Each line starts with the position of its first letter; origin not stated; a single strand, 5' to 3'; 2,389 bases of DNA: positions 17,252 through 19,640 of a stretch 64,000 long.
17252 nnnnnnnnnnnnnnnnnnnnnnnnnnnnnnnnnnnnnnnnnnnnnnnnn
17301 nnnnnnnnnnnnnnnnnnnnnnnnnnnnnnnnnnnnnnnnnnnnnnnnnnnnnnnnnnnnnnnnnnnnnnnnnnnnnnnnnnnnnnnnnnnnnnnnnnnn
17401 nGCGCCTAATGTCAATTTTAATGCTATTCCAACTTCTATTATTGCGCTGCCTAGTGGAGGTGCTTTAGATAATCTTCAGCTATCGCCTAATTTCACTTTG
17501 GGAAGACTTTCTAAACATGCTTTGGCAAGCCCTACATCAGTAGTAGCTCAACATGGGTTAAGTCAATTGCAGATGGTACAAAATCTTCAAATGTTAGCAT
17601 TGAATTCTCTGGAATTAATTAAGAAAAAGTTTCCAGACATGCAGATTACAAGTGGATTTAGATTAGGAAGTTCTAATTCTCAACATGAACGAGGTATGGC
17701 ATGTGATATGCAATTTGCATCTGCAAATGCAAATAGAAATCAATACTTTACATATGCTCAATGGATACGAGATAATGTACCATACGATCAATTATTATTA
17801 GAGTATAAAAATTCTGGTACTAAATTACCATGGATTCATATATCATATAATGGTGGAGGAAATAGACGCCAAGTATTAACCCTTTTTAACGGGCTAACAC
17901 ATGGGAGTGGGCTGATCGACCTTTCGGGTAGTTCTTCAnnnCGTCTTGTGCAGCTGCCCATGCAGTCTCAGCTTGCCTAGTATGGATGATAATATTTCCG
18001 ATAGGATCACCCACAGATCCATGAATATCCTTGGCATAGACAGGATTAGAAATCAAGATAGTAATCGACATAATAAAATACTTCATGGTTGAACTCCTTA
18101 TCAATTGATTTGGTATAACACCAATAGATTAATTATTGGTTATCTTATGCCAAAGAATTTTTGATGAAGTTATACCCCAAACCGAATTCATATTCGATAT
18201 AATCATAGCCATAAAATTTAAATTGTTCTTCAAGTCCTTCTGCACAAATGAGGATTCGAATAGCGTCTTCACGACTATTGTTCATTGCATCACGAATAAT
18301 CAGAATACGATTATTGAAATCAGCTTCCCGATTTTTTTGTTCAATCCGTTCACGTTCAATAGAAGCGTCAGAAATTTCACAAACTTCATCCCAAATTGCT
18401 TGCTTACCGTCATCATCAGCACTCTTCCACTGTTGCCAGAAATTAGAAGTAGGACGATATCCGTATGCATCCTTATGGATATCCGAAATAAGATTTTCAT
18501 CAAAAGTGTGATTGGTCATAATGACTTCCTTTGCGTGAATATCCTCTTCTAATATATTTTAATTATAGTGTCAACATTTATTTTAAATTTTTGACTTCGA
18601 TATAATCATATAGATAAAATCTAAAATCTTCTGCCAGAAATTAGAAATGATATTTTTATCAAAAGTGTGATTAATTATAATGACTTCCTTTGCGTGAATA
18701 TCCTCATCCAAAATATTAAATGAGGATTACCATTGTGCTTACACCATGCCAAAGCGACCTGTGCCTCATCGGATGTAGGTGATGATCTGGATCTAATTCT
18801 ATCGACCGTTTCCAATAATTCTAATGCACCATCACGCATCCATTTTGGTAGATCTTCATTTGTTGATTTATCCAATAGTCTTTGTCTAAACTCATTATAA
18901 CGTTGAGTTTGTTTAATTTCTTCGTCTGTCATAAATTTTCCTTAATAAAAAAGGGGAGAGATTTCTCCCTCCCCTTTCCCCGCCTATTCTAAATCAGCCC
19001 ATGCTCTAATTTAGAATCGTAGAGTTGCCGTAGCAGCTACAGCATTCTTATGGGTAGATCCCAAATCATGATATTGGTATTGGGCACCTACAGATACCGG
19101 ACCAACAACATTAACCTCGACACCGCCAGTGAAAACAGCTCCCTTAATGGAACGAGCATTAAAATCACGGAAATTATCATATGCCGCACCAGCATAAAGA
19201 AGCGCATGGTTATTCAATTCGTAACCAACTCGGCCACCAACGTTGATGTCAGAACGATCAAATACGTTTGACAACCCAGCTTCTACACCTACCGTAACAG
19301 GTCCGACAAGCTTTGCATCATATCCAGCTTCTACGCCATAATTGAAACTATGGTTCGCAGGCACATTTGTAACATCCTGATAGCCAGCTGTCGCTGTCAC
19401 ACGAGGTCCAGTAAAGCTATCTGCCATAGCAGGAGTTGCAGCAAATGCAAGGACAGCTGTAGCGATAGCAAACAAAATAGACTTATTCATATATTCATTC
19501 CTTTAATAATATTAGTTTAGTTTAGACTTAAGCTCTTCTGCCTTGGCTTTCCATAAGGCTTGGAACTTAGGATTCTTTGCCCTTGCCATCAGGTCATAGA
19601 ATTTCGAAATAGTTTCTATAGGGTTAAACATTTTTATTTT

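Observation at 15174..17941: gp5 cell-puncturing spike split into two ORFs and carrying two different peptidoglycan hydrolase domains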

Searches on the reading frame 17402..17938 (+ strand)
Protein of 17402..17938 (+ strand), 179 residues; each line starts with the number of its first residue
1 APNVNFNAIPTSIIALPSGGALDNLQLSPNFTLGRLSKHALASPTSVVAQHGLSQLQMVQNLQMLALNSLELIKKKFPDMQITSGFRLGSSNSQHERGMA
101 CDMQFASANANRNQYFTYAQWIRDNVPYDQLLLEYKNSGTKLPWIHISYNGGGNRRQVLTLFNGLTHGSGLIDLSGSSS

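Call 15: find_homologous_proteins(query=window:17402-17938:+, max_evalue=0.001)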
Query window:17402-17938:+ (179 aa): 41 proteins with E <= 0.001 among 107 candidates.
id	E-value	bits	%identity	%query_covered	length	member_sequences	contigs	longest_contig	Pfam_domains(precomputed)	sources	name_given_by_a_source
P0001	1.2e-44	170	57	87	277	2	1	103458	-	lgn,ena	-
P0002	4.1e-44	168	55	87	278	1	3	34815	-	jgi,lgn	-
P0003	3.1e-43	166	55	87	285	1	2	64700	-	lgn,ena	-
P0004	1.9e-42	163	54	87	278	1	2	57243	-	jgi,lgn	jgi:hypothetical protein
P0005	2.8e-42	163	54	85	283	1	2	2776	-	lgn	-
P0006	7.2e-42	161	52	85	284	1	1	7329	-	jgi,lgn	-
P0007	9.2e-42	161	47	99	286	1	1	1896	-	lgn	-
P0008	1.4e-41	160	53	87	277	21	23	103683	-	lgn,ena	-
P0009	1.9e-41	160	54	84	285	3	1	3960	-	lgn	-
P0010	2.0e-41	160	53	87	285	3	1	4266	-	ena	-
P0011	2.0e-41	160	52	96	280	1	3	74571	-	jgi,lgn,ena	jgi:hypothetical protein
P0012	2.3e-41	160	49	97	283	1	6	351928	-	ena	-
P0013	2.6e-41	159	53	87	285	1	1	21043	-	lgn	-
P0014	2.7e-41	159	52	85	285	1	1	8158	-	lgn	-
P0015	2.8e-41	159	49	94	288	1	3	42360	-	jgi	jgi:hypothetical protein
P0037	3.0e-23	101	42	84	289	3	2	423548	-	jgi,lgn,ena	-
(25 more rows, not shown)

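Call 16: search_protein_families(library=pfam, proteins=[window:17432-17938:+, P0001, P0012, P0037], max_evalue=10)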
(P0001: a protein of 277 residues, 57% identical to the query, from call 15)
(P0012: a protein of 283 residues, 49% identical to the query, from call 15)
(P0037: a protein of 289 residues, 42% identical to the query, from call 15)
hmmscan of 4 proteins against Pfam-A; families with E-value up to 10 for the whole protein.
window:17432-17938:+ (169 aa): 2 families
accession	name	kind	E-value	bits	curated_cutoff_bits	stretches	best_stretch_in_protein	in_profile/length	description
PF08291.16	Peptidase_M15_3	-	0.02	15.4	23.2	1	48-102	24-83/108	Peptidase M15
PF02557.22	VanY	-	0.13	12.5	25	1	82-140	63-130/132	D-alanyl-D-alanine carboxypeptidase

P0001 (277 aa): 0 families

P0012 (283 aa): 1 family
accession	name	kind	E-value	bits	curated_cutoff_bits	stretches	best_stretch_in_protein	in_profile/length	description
PF08291.16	Peptidase_M15_3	-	0.02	15.4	23.2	1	199-238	60-96/108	Peptidase M15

P0037 (289 aa): 2 families
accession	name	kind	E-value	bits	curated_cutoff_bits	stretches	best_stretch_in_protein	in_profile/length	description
PF08291.16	Peptidase_M15_3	-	0.00089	19.8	23.2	1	161-251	17-107/108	Peptidase M15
PF22746.1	SHOCT-like_DUF2089-C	-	0.13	12.4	27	1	70-84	8-22/32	SHOCT-like domain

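Call 24: search_solved_structures(query=A1, max_evalue=10, show_alignments=4)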
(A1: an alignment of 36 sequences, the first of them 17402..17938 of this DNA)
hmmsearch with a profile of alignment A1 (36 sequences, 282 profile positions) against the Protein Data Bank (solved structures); distinct sequences matched with E-value up to 10: 12.
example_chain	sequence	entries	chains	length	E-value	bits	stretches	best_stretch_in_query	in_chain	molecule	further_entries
2wfx_A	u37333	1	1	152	0.78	12.2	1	183-223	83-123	SONIC HEDGEHOG PROTEIN N-PRODUCT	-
2wg4_A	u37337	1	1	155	0.81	12.2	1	183-223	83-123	SONIC HEDGEHOG PROTEIN N-PRODUCT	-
3n1r_A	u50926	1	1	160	0.87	12.1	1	183-223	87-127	Sonic hedgehog protein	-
1vhh_A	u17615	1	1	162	0.89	12.1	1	183-223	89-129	SONIC HEDGEHOG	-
4c4m_A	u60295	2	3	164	0.9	12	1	183-223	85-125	SONIC HEDGEHOG PROTEIN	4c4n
7rpk_H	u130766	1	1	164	0.94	12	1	183-223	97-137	Sonic hedgehog protein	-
3ho5_H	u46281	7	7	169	0.96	11.9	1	183-223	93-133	Sonic hedgehog protein | Sonic hedgehog protein N-product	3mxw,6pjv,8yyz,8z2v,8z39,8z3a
3d1m_A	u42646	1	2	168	1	11.9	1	183-223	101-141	Sonic hedgehog protein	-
6e1h_C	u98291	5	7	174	1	11.8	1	183-223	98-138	Sonic hedgehog protein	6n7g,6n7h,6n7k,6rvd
3m1n_A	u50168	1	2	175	1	11.8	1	183-223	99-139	Sonic hedgehog protein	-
6oev_C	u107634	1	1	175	1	11.8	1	183-223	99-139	Sonic hedgehog protein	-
6dmy_B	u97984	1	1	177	1.1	11.8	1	183-223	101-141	Sonic hedgehog protein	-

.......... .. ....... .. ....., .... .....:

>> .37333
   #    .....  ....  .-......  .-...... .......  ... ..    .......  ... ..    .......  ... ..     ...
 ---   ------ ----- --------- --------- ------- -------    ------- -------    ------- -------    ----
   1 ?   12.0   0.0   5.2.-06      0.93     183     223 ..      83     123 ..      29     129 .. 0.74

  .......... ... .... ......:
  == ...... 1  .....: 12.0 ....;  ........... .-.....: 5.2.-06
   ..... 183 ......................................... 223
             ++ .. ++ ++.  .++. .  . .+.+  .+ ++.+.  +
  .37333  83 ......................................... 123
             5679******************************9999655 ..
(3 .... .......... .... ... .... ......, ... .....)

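Call 33: predict_structure(alignment_id=A1)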
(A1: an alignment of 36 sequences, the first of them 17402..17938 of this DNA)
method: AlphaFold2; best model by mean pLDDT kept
length: 179 residues; sequences in the alignment: 36
mean_pLDDT: 86.8   pTM: 0.85
mean pLDDT of the five models: 86.8, 86.5, 84.3, 80.9, 80.5
residues with pLDDT >= 90: 101; 70-90: 59; 50-70: 16; < 50: 3
segments of 3 or more residues with pLDDT < 50: 1-3
pLDDT, mean of each block of 10 residues (from residue 1): 61 74 90 82 73 91 95 96 81 88 86 94 97 90 93 92 94 85
secondary structure, 60 per line:
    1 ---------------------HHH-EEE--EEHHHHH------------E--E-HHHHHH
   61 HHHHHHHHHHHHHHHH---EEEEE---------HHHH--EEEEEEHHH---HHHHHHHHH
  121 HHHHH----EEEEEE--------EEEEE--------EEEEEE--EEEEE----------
elements in order: E26-28 H33-37 H55-76 E80-84 H94-97 E100-105 H112-125 E130-135 E144-148 E157-162 E165-169

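Call 35: fold_search(model_id=the predicted structure, library=pdb)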
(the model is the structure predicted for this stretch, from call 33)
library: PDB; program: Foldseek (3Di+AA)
matches with E <= 10: 365; with E <= 0.001: 1
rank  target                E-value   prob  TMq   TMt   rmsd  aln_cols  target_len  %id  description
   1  1lbu                  9.6e-05  1.00  0.50  0.43   4.0       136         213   20  HYDROLASE METALLO (ZN) DD-PEPTIDASE (released 1996-11-08)
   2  7rpk_H                2.7e-03  0.99  0.29  0.34   5.4       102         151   17  Cryo-EM structure of murine Dispatched in complex with Sonic hedgehog (released 2021-10-27)
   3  3mxw_A                3.6e-03  0.98  0.29  0.33   5.5       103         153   16  Crystal structure Sonic hedgehog bound to the 5E1 fab fragment (released 2010-05-26)
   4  3n1g_A                4.0e-03  0.98  0.31  0.36   5.2       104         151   17  Crystal structure of DhhN bound to BOCFn3 (released 2010-06-02)
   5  3n1f_B                4.0e-03  0.98  0.29  0.34   5.3       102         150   17  Crystal Structure of IhhN bound to CDOFn3 (released 2010-06-02)
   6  3n1o_B                4.9e-03  0.98  0.31  0.36   4.8        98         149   20  Crystal structure of IhhN (released 2010-06-02)
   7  2wfq                  5.2e-03  0.84  0.31  0.34  11.4       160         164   14  Crystal structure of the N-terminal signalling domain of human Dhh without calcium (released 2009-06-30)
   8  3d1m_A                5.9e-03  0.97  0.31  0.36   4.6       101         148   19  Crystal Structure of Sonic Hedgehog Bound to the third FNIII domain of CDO (released 2008-09-23)
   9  3d1m_B                6.3e-03  0.97  0.31  0.35   4.6       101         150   19  Crystal Structure of Sonic Hedgehog Bound to the third FNIII domain of CDO (released 2008-09-23)
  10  3n1q_E                6.3e-03  0.97  0.30  0.35   5.2       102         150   18  Crystal Structure of DhhN bound to CDOFn3 (released 2010-06-02)
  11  3ho5_H                6.8e-03  0.97  0.30  0.34   4.9       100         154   19  Crystal structure of Hedgehog-interacting protein (HHIP) and Sonic hedgehog (SHH) complex (released 2009-06-23)
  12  3k7j                  6.8e-03  0.72  0.30  0.35  13.7       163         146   16  Crystal structure of the D100E mutant of the Indian Hedgehog N-terminal signalling domain (released 2011-01-26)
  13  2wg3_B                7.7e-03  0.97  0.31  0.37   5.6       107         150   17  Crystal structure of the complex between human hedgehog-interacting protein HIP and desert hedgehog without calcium (released 2009-06-30)
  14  3n1f_A                7.7e-03  0.96  0.30  0.35   4.6       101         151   19  Crystal Structure of IhhN bound to CDOFn3 (released 2010-06-02)
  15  3k7h                  8.7e-03  0.96  0.29  0.33   5.4       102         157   17  Crystal structure of the E95K mutant of the Indian Hedgehog N-terminal signalling domain (released 2011-01-26)
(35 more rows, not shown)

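Call 40: find_encoding_contigs(protein=P0008, flank=7000, max_places=1)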
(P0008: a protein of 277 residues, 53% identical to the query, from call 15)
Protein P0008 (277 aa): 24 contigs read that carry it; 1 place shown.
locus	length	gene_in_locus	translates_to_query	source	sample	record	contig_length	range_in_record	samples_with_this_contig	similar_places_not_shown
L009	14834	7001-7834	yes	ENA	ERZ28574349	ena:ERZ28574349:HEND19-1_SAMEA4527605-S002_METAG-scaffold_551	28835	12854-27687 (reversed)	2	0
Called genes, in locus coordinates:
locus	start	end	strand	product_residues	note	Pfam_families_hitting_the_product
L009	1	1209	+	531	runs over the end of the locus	PF12708:Pect-lyase_RHGA_epim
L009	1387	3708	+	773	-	PF03477:ATP-cone, PF00317:Ribonuc_red_lgN, PF02867:Ribonuc_red_lgC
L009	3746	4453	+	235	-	PF07453:NUMOD1 (weak)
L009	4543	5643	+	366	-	PF00268:Ribonuc_red_sm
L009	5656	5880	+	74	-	PF00462:Glutaredoxin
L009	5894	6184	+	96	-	-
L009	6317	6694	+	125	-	-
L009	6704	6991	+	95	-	-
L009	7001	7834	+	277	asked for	-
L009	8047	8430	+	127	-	-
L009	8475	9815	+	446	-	-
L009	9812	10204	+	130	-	-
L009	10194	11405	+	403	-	PF06689:zf-C4_ClpX, PF00493:MCM, PF01078:Mg_chelatase (faint), PF00158:Sigma54_activat (faint), PF07724:AAA_2, PF00004:AAA, PF07728:AAA_5 (faint)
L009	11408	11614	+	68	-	PF01165:Ribosomal_S21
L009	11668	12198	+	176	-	PF16473:Rv2179c-like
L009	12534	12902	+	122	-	-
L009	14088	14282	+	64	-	-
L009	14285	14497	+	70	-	-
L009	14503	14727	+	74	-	-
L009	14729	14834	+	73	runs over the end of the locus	-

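Call 41: search_protein_families(library=pfam, proteins=[L009:6704-6988:+, L009:6317-6691:+], max_evalue=0.1)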
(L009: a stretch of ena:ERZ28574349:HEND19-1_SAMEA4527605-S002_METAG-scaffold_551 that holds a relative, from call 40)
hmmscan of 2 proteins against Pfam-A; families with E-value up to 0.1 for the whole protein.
L009:6704-6988:+ (95 aa): 0 families

L009:6317-6691:+ (125 aa): 1 family
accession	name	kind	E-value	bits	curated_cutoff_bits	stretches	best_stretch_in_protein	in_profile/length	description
PF18343.7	SH3_14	-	0.045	14.3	25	1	37-121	22-103/134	Dda helicase SH3 domain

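Call 59: search_protein_representatives(protein=window:17402-17938:+)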
Query: 179 residues. Proteins with E-value up to 0.001 (for the whole library): 1790; up to 1e-10: 736; up to 1e-30: 89. The best 150 are listed.
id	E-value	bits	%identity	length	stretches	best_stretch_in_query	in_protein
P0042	7.3e-111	384.0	99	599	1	1-179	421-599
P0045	2.3e-55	203.4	63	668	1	22-174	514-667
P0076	7.4e-52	192.0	59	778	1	21-174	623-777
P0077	1.3e-50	188.0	59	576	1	20-175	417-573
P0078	5.7e-48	179.4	56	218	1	20-174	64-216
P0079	7.3e-46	172.5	52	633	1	17-174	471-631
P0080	2.3e-44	167.6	55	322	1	20-176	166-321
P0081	1.0e-43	165.6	51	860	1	9-174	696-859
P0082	1.1e-42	162.2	52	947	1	3-174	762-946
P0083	2.7e-41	157.6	57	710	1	19-174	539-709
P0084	5.2e-41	156.7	55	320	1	23-171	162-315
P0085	8.5e-41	156.0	49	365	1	11-174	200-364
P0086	1.6e-40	155.1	54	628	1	18-156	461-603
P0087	6.1e-40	153.3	55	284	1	23-174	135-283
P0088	6.2e-40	153.2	57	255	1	21-156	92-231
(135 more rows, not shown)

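Call 63: search_protein_families(library=pfam, alignment_id=A4, max_evalue=0.001)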
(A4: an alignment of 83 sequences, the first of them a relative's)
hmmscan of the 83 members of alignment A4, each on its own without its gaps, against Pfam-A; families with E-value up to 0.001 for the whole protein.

A. member 1, P0076 (778 aa): 1 family
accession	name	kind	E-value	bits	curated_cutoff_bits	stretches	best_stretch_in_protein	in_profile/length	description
PF12059.13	DUF3540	-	4.9e-05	23.8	27.9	1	392-532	62-189/199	Protein of unknown function (DUF3540)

B. families by the number of members that match (of 83 scanned): 16 families
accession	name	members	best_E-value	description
PF06714.17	Gp5_OB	36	1.2e-33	Gp5 N-terminal OB domain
PF08291.16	Peptidase_M15_3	23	2.3e-07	Peptidase M15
PF22178.3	Gp5_trimer_C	12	1.2e-07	Bacteriophage T4 gp5 C-terminal trimerisation domain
PF21277.2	T6SS_VgrG3-like_C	6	7.2e-53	Type VI secretion system spike protein VgrG3-like, C-terminal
PF05488.18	PAAR_motif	6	3.8e-20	PAAR motif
PF10106.14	DUF2345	6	3.4e-08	Uncharacterized protein conserved in bacteria (DUF2345)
PF00182.24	Glyco_hydro_19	5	4e-08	Chitinase class I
PF04717.18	Phage_base_V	5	4.7e-05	Type VI secretion system/phage-baseplate injector OB domain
PF12059.13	DUF3540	4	7.4e-06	Protein of unknown function (DUF3540)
PF00959.24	Phage_lysozyme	1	3.9e-34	Phage lysozyme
PF18013.6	Phage_lysozyme2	1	3.5e-25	Phage tail lysozyme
PF13539.11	Peptidase_M15_4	1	4e-13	D-alanyl-D-alanine carboxypeptidase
PF02540.23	NAD_synthase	1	2e-09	NAD synthase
PF02557.22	VanY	1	0.00047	D-alanyl-D-alanine carboxypeptidase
PF06715.18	Gp5_C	1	0.00053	Gp5 C-terminal repeat (3 copies)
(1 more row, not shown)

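Call 70: search_protein_families(library=ncbifam, proteins=[window:17402-17938:+], max_evalue=0.1)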
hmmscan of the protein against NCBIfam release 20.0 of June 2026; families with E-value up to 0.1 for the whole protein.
window:17402-17938:+ (179 aa): 2 families
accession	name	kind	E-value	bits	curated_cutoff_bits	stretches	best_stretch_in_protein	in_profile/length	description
TIGR02001.1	gcw_chp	subfamily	0.079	12.5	47.15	0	102-141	77-118/244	TorF family putative porin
NF006991.0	PRK09456.1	equivalog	0.096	12.4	295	0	78-111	30-63/199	glucose-1-phosphatase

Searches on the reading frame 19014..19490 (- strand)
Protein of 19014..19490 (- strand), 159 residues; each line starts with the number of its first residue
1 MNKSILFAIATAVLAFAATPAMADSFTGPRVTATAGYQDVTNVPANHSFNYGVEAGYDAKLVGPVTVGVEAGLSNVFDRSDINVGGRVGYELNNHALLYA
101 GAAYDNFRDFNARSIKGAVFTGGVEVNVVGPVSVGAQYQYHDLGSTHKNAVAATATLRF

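Call 69: search_protein_families(library=pfam, proteins=[window:19014-19490:-], max_evalue=0.001)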
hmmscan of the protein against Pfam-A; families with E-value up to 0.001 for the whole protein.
window:19014-19490:- (159 aa): 2 families
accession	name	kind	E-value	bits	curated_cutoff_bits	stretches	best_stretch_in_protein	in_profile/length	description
PF13505.12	OMP_b-brl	-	2.7e-11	44.4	28.7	1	10-159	3-175/175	Outer membrane protein beta-barrel domain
PF13609.12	Porin_4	-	6.3e-05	23.4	27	1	33-150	157-283/310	Gram-negative porin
